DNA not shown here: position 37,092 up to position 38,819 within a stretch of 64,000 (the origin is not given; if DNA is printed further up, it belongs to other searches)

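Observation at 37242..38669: LonB-like AAA+ ATPase without protease domain, TM hairpin replaced by a zinc ribbon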

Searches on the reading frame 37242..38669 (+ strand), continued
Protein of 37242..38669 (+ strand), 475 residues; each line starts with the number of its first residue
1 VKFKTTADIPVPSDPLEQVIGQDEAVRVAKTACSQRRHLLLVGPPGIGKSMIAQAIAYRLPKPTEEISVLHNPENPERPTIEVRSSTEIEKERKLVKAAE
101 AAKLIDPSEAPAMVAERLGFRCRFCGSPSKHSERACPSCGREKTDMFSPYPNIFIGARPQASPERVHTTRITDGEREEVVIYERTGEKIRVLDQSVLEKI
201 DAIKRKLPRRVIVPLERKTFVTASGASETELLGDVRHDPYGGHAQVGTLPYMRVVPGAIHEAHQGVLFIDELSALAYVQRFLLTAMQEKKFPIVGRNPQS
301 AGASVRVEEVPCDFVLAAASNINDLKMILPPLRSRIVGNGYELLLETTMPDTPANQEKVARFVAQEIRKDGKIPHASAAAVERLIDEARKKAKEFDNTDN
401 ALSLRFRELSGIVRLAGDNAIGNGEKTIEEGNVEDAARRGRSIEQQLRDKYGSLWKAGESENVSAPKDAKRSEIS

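Call 61: find_encoding_contigs(protein=P0296, flank=6000, max_places=2)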
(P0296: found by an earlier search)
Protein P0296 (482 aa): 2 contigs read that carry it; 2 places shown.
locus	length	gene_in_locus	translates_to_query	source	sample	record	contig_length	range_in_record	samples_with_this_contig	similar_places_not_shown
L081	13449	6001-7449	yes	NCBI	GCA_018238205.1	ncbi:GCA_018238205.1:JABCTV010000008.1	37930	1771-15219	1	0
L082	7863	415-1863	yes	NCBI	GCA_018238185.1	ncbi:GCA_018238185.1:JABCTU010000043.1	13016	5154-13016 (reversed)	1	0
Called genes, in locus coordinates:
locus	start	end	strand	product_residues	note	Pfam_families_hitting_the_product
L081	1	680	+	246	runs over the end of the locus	PF01135:PCMT (weak), PF01209:Ubie_methyltran, PF13489:Methyltransf_23, PF13847:Methyltransf_31, PF08241:Methyltransf_11, PF08242:Methyltransf_12, PF13649:Methyltransf_25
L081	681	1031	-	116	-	-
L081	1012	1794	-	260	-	-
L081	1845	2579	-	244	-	PF00702:Hydrolase, PF13419:HAD_2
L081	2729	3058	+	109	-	-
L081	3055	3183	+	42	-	-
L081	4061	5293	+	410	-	PF01751:Toprim, PF13155:Toprim_2, PF13662:Toprim_4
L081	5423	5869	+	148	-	PF02566:OsmC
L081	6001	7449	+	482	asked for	PF00158:Sigma54_activat (faint), PF01078:Mg_chelatase, PF00004:AAA (faint), PF07728:AAA_5 (faint)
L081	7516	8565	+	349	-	PF26356:Pelota_N, PF03464:eRF1_2 (weak), PF03465:eRF1_3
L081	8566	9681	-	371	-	PF13353:Fer4_12 (faint), PF04055:Radical_SAM, PF26257:DUF8061 (weak)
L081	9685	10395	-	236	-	-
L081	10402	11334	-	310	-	PF22082:TtuA_LIM_N (weak), PF01171:ATP_bind_3, PF01507:PAPS_reduct, PF03054:tRNA_Me_trans (faint)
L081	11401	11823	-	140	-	-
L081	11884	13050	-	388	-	PF02163:Peptidase_M50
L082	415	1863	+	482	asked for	PF00158:Sigma54_activat (faint), PF01078:Mg_chelatase, PF00004:AAA (faint), PF07728:AAA_5 (faint)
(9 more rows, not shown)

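Call 62: find_encoding_contigs(protein=P0284, flank=6000, max_places=2)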
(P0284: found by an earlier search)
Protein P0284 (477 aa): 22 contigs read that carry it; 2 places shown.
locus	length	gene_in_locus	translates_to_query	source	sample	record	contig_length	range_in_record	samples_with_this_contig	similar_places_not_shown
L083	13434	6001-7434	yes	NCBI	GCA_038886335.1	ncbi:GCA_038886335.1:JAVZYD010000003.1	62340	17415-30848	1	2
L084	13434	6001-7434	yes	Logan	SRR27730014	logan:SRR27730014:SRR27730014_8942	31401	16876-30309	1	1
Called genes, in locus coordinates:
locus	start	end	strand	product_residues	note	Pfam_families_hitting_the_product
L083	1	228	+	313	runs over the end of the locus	PF01866:Diphthamide_syn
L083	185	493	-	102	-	-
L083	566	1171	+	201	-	PF01794:Ferric_reduct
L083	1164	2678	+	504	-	PF04055:Radical_SAM, PF16199:Radical_SAM_C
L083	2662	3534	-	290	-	PF05343:Peptidase_M42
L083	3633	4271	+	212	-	PF02616:SMC_ScpA (faint)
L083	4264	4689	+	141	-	PF04079:SMC_ScpB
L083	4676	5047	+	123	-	PF01951:Archease (weak)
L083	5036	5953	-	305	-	PF00557:Peptidase_M24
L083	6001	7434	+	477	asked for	PF00493:MCM (faint), PF01078:Mg_chelatase, PF05496:RuvB_N (faint), PF20030:bpMoxR (faint), PF00004:AAA (faint), PF07728:AAA_5 (faint), PF00158:Sigma54_activat (weak)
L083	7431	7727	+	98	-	-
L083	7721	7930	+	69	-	-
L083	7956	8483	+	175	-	PF03703:bPH_2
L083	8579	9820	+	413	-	PF12706:Lactamase_B_2 (faint), PF16661:Lactamase_B_6 (weak), PF00753:Lactamase_B (weak), PF10996:Beta-Casp, PF07521:RMMBL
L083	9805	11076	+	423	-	PF02163:Peptidase_M50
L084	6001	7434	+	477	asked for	PF00493:MCM (faint), PF01078:Mg_chelatase, PF05496:RuvB_N (faint), PF20030:bpMoxR (faint), PF00004:AAA (faint), PF07728:AAA_5 (faint), PF00158:Sigma54_activat (weak)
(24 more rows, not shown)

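Call 68: find_homologous_proteins(query=L077:5956-7452:+, max_evalue=1e-30)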
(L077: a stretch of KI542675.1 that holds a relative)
Query L077:5956-7452:+ (499 aa): 7382 proteins with E <= 1e-30 among 8000 candidates; the best 120 are listed.
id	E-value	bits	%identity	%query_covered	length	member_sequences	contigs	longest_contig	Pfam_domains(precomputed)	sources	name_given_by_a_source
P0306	0.0e+0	1057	93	100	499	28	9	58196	PF00158.33,PF00493.30,PF00004.36,PF05496.19,PF07728.21,PF01078.28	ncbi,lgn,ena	-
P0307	2.5e-280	948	80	100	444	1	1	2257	PF07728.21,PF01078.28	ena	-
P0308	6.4e-253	858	75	100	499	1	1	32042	PF00158.33,PF00004.36,PF05496.19,PF07728.21,PF01078.28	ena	-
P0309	8.6e-253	857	74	100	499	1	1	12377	PF00158.33,PF00004.36,PF05496.19,PF07728.21,PF01078.28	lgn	-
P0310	2.6e-251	853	74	100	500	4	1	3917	PF00158.33,PF00004.36,PF05496.19,PF07728.21,PF01078.28,PF20720.4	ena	-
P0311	3.9e-249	845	74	100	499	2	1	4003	PF00158.33,PF00004.36,PF05496.19,PF07728.21,PF01078.28,PF20720.4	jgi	-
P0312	3.0e-248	842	73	100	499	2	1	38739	PF00158.33,PF00004.36,PF05496.19,PF07728.21,PF01078.28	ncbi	-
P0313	3.8e-248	842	74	100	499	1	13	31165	PF00158.33,PF00004.36,PF05496.19,PF07728.21,PF01078.28,PF20720.4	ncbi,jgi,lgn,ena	jgi:ATP-dependent Lon protease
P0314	5.4e-248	842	73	100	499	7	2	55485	PF00158.33,PF00004.36,PF05496.19,PF07728.21,PF01078.28,PF20720.4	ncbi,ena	-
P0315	9.8e-248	841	74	100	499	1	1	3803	PF00158.33,PF00004.36,PF05496.19,PF07728.21,PF01078.28,PF20720.4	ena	-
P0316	9.9e-248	841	74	100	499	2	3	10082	PF00158.33,PF00004.36,PF05496.19,PF07728.21,PF01078.28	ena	-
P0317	1.5e-247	840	71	100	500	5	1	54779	PF00158.33,PF00004.36,PF05496.19,PF07728.21,PF01078.28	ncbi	-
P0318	1.5e-247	840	74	100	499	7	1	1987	PF00158.33,PF00004.36,PF05496.19,PF07728.21,PF01078.28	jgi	-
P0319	1.9e-247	840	70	100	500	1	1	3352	PF00158.33,PF00004.36,PF05496.19,PF07728.21,PF01078.28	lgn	-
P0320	2.9e-247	839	73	100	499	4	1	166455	PF00158.33,PF00004.36,PF05496.19,PF07728.21,PF01078.28,PF20720.4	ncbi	ncbi:MAG: ATP-binding protein [Thermoplasmataceae archaeon]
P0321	1.4e-246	837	73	100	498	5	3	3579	PF00158.33,PF00004.36,PF05496.19,PF07728.21,PF01078.28,PF20720.4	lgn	-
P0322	1.5e-246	837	73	100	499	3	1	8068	PF00158.33,PF00493.30,PF00004.36,PF05496.19,PF07728.21,PF01078.28,PF20720.4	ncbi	-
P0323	1.0e-245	834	72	100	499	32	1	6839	PF00158.33,PF00004.36,PF05496.19,PF07728.21,PF01078.28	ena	-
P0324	1.1e-245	834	73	100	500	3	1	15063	PF00158.33,PF00493.30,PF00004.36,PF05496.19,PF07728.21,PF01078.28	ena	-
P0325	4.7e-245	832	72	100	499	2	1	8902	PF20030.6,PF00158.33,PF00004.36,PF05496.19,PF07728.21,PF01078.28,PF20720.4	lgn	-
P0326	1.0e-244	831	72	100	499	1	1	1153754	PF00158.33,PF00004.36,PF05496.19,PF07728.21,PF01078.28,PF20720.4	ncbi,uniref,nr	ncbi:peptidase [Thermogymnomonas acidicola]|uniref:Peptidase n=1 Tax=Thermogymnomonas acidicola TaxI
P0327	3.9e-244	829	71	100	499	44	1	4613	PF00158.33,PF00004.36,PF05496.19,PF07728.21,PF01078.28,PF20720.4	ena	-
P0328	5.1e-244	829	72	100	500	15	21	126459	PF00158.33,PF00004.36,PF05496.19,PF07728.21,PF01078.28,PF20720.4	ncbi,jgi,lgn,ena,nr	ncbi:MAG: ATP-binding protein [Candidatus Thermoplasmatota archaeon]|jgi:ATP-dependent Lon protease|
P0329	8.8e-244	828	72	100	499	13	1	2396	PF00158.33,PF00004.36,PF05496.19,PF07728.21,PF01078.28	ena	-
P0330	1.7e-241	820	71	99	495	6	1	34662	PF00158.33,PF00493.30,PF00004.36,PF05496.19,PF07728.21,PF01078.28,PF20720.4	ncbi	ncbi:MAG: ATP-binding protein [Thermoplasmataceae archaeon]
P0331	4.8e-241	819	73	100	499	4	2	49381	PF00158.33,PF00004.36,PF05496.19,PF07728.21,PF01078.28,PF20720.4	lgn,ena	-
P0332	6.0e-241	818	71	100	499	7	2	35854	PF00158.33,PF00004.36,PF05496.19,PF07728.21,PF01078.28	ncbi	ncbi:MAG: ATP-binding protein [Thermoplasmataceae archaeon]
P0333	2.1e-240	817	72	100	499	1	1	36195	PF00158.33,PF00004.36,PF05496.19,PF07728.21,PF01078.28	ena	-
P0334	6.2e-240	815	72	97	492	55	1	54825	PF00158.33,PF00004.36,PF05496.19,PF07728.21,PF01078.28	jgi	jgi:ATP-dependent Lon protease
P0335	9.3e-240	814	72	100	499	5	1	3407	PF00158.33,PF00004.36,PF05496.19,PF07728.21,PF01078.28,PF20720.4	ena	-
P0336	9.6e-239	811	71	100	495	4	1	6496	PF00158.33,PF00004.36,PF05496.19,PF07728.21,PF01078.28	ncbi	ncbi:MAG: ATP-binding protein [Thermoplasmata archaeon]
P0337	5.9e-236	802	72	96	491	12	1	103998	PF20030.6,PF00158.33,PF00004.36,PF05496.19,PF07728.21,PF01078.28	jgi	jgi:ATP-dependent Lon protease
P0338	8.7e-236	801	72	96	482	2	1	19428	PF00158.33,PF00004.36,PF05496.19,PF07728.21,PF01078.28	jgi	jgi:ATP-dependent Lon protease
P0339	1.1e-234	798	70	100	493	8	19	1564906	PF00158.33,PF00493.30,PF00004.36,PF05496.19,PF07728.21,PF01078.28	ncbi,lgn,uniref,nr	ncbi:conserved hypothetical protein [Thermoplasma acidophilum]|uniref:Putative lon protease homolog 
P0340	1.7e-234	797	70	100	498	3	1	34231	PF00158.33,PF00004.36,PF05496.19,PF07728.21,PF01078.28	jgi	jgi:ATP-dependent Lon protease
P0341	3.6e-234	796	70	98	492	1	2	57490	PF00158.33,PF00004.36,PF05496.19,PF07728.21,PF01078.28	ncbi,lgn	-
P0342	3.6e-233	793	68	100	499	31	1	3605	PF00158.33,PF00004.36,PF05496.19,PF07728.21,PF01078.28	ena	-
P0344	6.9e-232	789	68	100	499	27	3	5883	PF00158.33,PF00004.36,PF05496.19,PF07728.21,PF01078.28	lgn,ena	-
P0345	1.3e-231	788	68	100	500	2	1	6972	PF00158.33,PF00004.36,PF05496.19,PF07728.21,PF01078.28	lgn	-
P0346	2.6e-231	787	68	100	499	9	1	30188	PF00158.33,PF00004.36,PF05496.19,PF07728.21,PF01078.28,PF20720.4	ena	-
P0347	2.7e-231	787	69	100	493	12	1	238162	PF00158.33,PF00004.36,PF05496.19,PF07728.21,PF01078.28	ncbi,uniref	ncbi:ATP-binding protein [Acidiplasma sp.]|uniref:ATP-binding protein n=1 Tax=Acidiplasma sp. TaxID=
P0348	3.6e-231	786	67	100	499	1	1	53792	PF00158.33,PF00004.36,PF05496.19,PF07728.21,PF01078.28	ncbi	-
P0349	5.8e-231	786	68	100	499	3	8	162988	PF00158.33,PF00004.36,PF05496.19,PF07728.21,PF01078.28,PF20720.4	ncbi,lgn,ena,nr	ncbi:MAG: ATP-binding protein [Candidatus Thermoplasmatota archaeon]|nr:ATP-binding protein [Candida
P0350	8.3e-231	785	69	100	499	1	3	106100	PF12172.15,PF00158.33,PF00493.30,PF00004.36,PF07728.21,PF01078.28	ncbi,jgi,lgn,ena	-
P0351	1.6e-230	784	70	98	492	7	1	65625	PF00158.33,PF00004.36,PF05496.19,PF07728.21,PF01078.28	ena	-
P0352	1.7e-230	784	69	98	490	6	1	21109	PF00158.33,PF00493.30,PF00004.36,PF05496.19,PF07728.21,PF01078.28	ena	-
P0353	1.2e-229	781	67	100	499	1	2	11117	PF00158.33,PF00004.36,PF05496.19,PF07728.21,PF01078.28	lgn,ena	-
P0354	2.2e-229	780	70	96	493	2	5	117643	PF00158.33,PF00004.36,PF05496.19,PF07728.21,PF01078.28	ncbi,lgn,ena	-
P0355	6.7e-229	779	70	96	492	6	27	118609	PF00158.33,PF00493.30,PF00004.36,PF05496.19,PF07728.21,PF01078.28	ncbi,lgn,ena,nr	ncbi:MAG: ATP-binding protein [Candidatus Thermoplasmatota archaeon]|nr:ATP-binding protein [Candida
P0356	1.5e-228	778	69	98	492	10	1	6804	PF00158.33,PF00004.36,PF05496.19,PF07728.21,PF01078.28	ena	-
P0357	1.7e-228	777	69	98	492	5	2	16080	PF00158.33,PF00493.30,PF00004.36,PF05496.19,PF07728.21,PF01078.28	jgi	jgi:ATP-dependent Lon protease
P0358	2.2e-228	777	69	96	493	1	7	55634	PF00158.33,PF00004.36,PF05496.19,PF07728.21,PF01078.28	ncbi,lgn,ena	-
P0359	2.2e-228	777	69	98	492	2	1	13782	PF00158.33,PF00004.36,PF05496.19,PF07728.21,PF01078.28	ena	-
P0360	1.9e-227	774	68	96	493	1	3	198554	PF00158.33,PF00004.36,PF05496.19,PF07728.21,PF01078.28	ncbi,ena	-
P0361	1.2e-226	771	67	100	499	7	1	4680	PF00158.33,PF00004.36,PF07728.21,PF01078.28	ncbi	-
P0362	5.1e-226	769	72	93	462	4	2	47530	PF00158.33,PF00004.36,PF05496.19,PF07728.21,PF01078.28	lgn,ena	-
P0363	2.4e-225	767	69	97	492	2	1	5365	PF00158.33,PF00493.30,PF00004.36,PF05496.19,PF07728.21,PF01078.28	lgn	-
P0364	3.3e-224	763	67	100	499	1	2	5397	PF00158.33,PF00004.36,PF07728.21,PF01078.28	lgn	-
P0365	9.4e-224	762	66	100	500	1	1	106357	PF00158.33,PF00004.36,PF05496.19,PF07728.21,PF01078.28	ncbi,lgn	-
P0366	1.5e-223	761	68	96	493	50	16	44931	PF00158.33,PF00004.36,PF05496.19,PF07728.21,PF01078.28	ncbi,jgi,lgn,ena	jgi:ATP-dependent Lon protease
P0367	8.1e-222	755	68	96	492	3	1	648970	PF00158.33,PF00493.30,PF00004.36,PF05496.19,PF07728.21,PF01078.28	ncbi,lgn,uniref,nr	ncbi:ATP-binding protein [Picrophilus oshimae]|uniref:ATP-dependent Lon protease n=1 Tax=Picrophilus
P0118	1.4e-197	675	61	97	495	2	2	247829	PF20030.6,PF00158.33,PF00004.36,PF07728.21,PF01078.28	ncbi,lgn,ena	-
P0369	4.7e-196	670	61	97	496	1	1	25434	PF20030.6,PF00158.33,PF00004.36,PF13401.13,PF05496.19,PF07728.21,PF01078.28,PF20720.4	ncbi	-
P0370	6.9e-195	667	62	97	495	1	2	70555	PF00158.33,PF20436.5,PF00493.30,PF00004.36,PF13401.13,PF07728.21,PF01078.28,PF20720.4,PF13191.13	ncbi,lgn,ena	-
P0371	7.0e-195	667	61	97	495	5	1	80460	PF20030.6,PF00158.33,PF00493.30,PF00004.36,PF13401.13,PF05496.19,PF07728.21,PF01078.28,PF20720.4,PF13191.13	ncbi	-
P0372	9.8e-195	666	61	97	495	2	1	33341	PF00158.33,PF20436.5,PF00493.30,PF00004.36,PF13401.13,PF05496.19,PF07728.21,PF01078.28,PF13248.12,PF20720.4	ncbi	-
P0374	3.3e-194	664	61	97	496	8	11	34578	PF20030.6,PF00158.33,PF00493.30,PF00004.36,PF05496.19,PF07728.21,PF01078.28,PF20720.4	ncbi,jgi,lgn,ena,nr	ncbi:MAG: AAA family ATPase [Thermoplasmata archaeon]|nr:AAA family ATPase [Thermoplasmata archaeon]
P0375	6.0e-194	663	63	94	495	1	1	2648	PF20030.6,PF00158.33,PF20436.5,PF00493.30,PF00004.36,PF13401.13,PF07728.21,PF01078.28,PF20720.4,PF13191.13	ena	-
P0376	9.6e-194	663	63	94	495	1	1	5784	PF20030.6,PF00158.33,PF20436.5,PF00493.30,PF00004.36,PF13401.13,PF07728.21,PF01078.28,PF20720.4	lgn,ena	-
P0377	2.1e-193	662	60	97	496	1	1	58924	PF20030.6,PF00158.33,PF00493.30,PF00004.36,PF13401.13,PF05496.19,PF07728.21,PF01078.28,PF20720.4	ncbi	-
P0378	4.4e-193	661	60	97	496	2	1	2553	PF20030.6,PF00158.33,PF00493.30,PF00004.36,PF05496.19,PF07728.21,PF01078.28,PF20720.4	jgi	-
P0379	1.9e-192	659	59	97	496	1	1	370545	PF20030.6,PF00158.33,PF00004.36,PF05496.19,PF07728.21,PF01078.28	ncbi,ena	-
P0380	3.1e-192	658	60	96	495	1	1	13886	PF00158.33,PF20436.5,PF00004.36,PF07728.21,PF01078.28,PF20720.4,PF13191.13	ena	-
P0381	4.0e-192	657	60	97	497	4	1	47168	PF20030.6,PF00158.33,PF20436.5,PF00493.30,PF00004.36,PF13401.13,PF05496.19,PF07728.21,PF01078.28,PF20720.4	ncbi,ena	-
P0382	7.5e-192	657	58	99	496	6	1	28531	PF20030.6,PF00158.33,PF00004.36,PF13401.13,PF07728.21,PF01078.28,PF20720.4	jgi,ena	-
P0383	1.9e-191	655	60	96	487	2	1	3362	PF00158.33,PF20436.5,PF00493.30,PF00004.36,PF07728.21,PF01078.28,PF20720.4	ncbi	-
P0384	3.7e-191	654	60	98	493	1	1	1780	PF00158.33,PF00493.30,PF00004.36,PF05496.19,PF07728.21,PF01078.28,PF20720.4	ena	-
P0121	4.3e-190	651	60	97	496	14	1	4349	PF20030.6,PF00158.33,PF00493.30,PF00004.36,PF13401.13,PF05496.19,PF07728.21,PF01078.28,PF20720.4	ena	-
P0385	4.4e-190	651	59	97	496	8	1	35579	PF20030.6,PF00158.33,PF00004.36,PF13401.13,PF05496.19,PF07728.21,PF01078.28,PF20720.4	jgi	-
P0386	4.6e-190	651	59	97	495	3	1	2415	PF20030.6,PF00158.33,PF00004.36,PF07728.21,PF01078.28,PF13191.13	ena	-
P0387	9.0e-190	650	60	97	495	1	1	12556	PF00158.33,PF20436.5,PF00004.36,PF13401.13,PF07728.21,PF01078.28,PF20720.4,PF13191.13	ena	-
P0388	2.7e-189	648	60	96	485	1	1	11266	PF00158.33,PF20436.5,PF00004.36,PF05496.19,PF07728.21,PF01078.28,PF20720.4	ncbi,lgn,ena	-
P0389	3.1e-189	648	60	98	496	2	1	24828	PF20030.6,PF00158.33,PF20436.5,PF00493.30,PF00004.36,PF13401.13,PF05496.19,PF07728.21,PF01078.28,PF20720.4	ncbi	-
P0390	4.8e-189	647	60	98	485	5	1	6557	PF00158.33,PF00004.36,PF07728.21,PF01078.28,PF13191.13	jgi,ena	-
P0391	5.2e-189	647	59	99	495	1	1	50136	PF00158.33,PF00004.36,PF07728.21,PF01078.28,PF20720.4,PF13191.13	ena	-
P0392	7.6e-189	647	60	97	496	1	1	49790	PF20030.6,PF00158.33,PF00493.30,PF00004.36,PF13401.13,PF05496.19,PF07728.21,PF01078.28,PF20720.4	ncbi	-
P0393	1.0e-188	646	59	98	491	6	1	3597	PF00158.33,PF00004.36,PF05496.19,PF07728.21,PF01078.28,PF20720.4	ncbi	-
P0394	1.6e-188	646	63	92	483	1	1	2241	PF00158.33,PF20436.5,PF17855.8,PF00004.36,PF07728.21,PF01078.28,PF13191.13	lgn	-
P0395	2.0e-188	645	60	97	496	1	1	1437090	PF20030.6,PF00158.33,PF00493.30,PF00004.36,PF05496.19,PF07728.21,PF01078.28,PF20720.4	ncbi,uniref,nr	ncbi:putative ATP-dependent protease [Aciduliprofundum sp. MAR08-339]|uniref:ATP-binding protein n=1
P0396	2.0e-188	645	60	97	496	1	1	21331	PF20030.6,PF00158.33,PF00493.30,PF00004.36,PF05496.19,PF07728.21,PF01078.28,PF20720.4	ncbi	-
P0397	2.7e-188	645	60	97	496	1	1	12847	PF20030.6,PF00158.33,PF00493.30,PF00004.36,PF05496.19,PF07728.21,PF01078.28,PF20720.4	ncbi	-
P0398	4.7e-188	644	58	97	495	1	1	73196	PF00158.33,PF20436.5,PF00493.30,PF00004.36,PF13401.13,PF07728.21,PF01078.28,PF20720.4,PF13191.13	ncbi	-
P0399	5.0e-188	644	58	98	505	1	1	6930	PF20030.6,PF00158.33,PF00004.36,PF05496.19,PF07728.21,PF01078.28,PF20720.4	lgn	-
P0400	5.7e-188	644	59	97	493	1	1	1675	PF20030.6,PF00158.33,PF00493.30,PF00004.36,PF07728.21,PF01078.28,PF20720.4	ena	-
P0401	1.2e-187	643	58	97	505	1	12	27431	PF20030.6,PF00158.33,PF00004.36,PF05496.19,PF07728.21,PF01078.28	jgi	jgi:ATP-dependent Lon protease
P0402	1.7e-187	642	59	97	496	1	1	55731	PF20030.6,PF00158.33,PF00493.30,PF00004.36,PF05496.19,PF07728.21,PF01078.28,PF20720.4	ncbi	-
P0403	9.4e-187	640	58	97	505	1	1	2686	PF20030.6,PF00158.33,PF00004.36,PF07728.21,PF01078.28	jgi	jgi:ATP-dependent Lon protease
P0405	5.3e-186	637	58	97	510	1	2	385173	PF20030.6,PF00158.33,PF00004.36,PF07728.21,PF01078.28,PF20720.4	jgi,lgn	jgi:ATP-dependent Lon protease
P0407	6.5e-186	637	57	98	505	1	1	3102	PF20030.6,PF00158.33,PF00004.36,PF13401.13,PF07728.21,PF01078.28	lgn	-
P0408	8.1e-186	637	57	98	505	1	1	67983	PF20030.6,PF00158.33,PF00004.36,PF13401.13,PF07728.21,PF01078.28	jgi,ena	-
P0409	8.2e-186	637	57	99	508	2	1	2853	PF20030.6,PF00158.33,PF00004.36,PF07728.21,PF01078.28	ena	-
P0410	9.2e-186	636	58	97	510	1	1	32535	PF20030.6,PF00158.33,PF00004.36,PF05496.19,PF07728.21,PF01078.28,PF20720.4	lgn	-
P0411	1.2e-185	636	58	97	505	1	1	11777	PF20030.6,PF00158.33,PF00004.36,PF05496.19,PF07728.21,PF01078.28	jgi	jgi:ATP-dependent Lon protease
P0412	1.6e-185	636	59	97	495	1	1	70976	PF00158.33,PF20436.5,PF00004.36,PF13401.13,PF07728.21,PF01078.28,PF20720.4,PF13191.13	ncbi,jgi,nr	ncbi:MAG: AAA family ATPase [Euryarchaeota archaeon]|nr:AAA family ATPase [Euryarchaeota archaeon]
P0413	2.5e-185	635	58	97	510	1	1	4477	PF20030.6,PF00158.33,PF00004.36,PF13401.13,PF05496.19,PF07728.21,PF01078.28,PF20720.4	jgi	-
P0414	2.8e-185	635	57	97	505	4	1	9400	PF20030.6,PF00158.33,PF00004.36,PF13401.13,PF07728.21,PF01078.28,PF20720.4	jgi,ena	-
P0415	2.9e-185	635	58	98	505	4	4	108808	PF20030.6,PF00158.33,PF00004.36,PF05496.19,PF07728.21,PF01078.28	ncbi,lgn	ncbi:MAG: ATP-binding protein [Thermoplasmata archaeon]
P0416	2.9e-185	635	57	97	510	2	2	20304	PF20030.6,PF00158.33,PF00004.36,PF07728.21,PF01078.28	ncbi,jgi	jgi:ATP-dependent Lon protease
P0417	5.1e-185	634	59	96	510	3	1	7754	PF00158.33,PF00004.36,PF07728.21,PF01078.28,PF20720.4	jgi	jgi:ATP-dependent Lon protease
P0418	7.0e-185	634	58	97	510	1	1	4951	PF20030.6,PF00158.33,PF00004.36,PF13401.13,PF07728.21,PF01078.28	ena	-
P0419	1.0e-184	633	58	97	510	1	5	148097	PF20030.6,PF00158.33,PF00004.36,PF07728.21,PF01078.28,PF20720.4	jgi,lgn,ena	-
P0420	1.1e-184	633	58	97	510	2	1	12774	PF20030.6,PF00158.33,PF00004.36,PF05496.19,PF07728.21,PF01078.28,PF20720.4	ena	-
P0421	1.2e-184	633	57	98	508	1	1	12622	PF20030.6,PF00158.33,PF00004.36,PF13401.13,PF05496.19,PF07728.21,PF01078.28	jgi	-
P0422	1.8e-184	632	57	97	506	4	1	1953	PF20030.6,PF00158.33,PF00004.36,PF13401.13,PF05496.19,PF07728.21,PF01078.28,PF20720.4,PF13191.13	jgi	-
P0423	1.8e-184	632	56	98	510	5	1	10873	PF20030.6,PF00158.33,PF00004.36,PF05496.19,PF07728.21,PF01078.28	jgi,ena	-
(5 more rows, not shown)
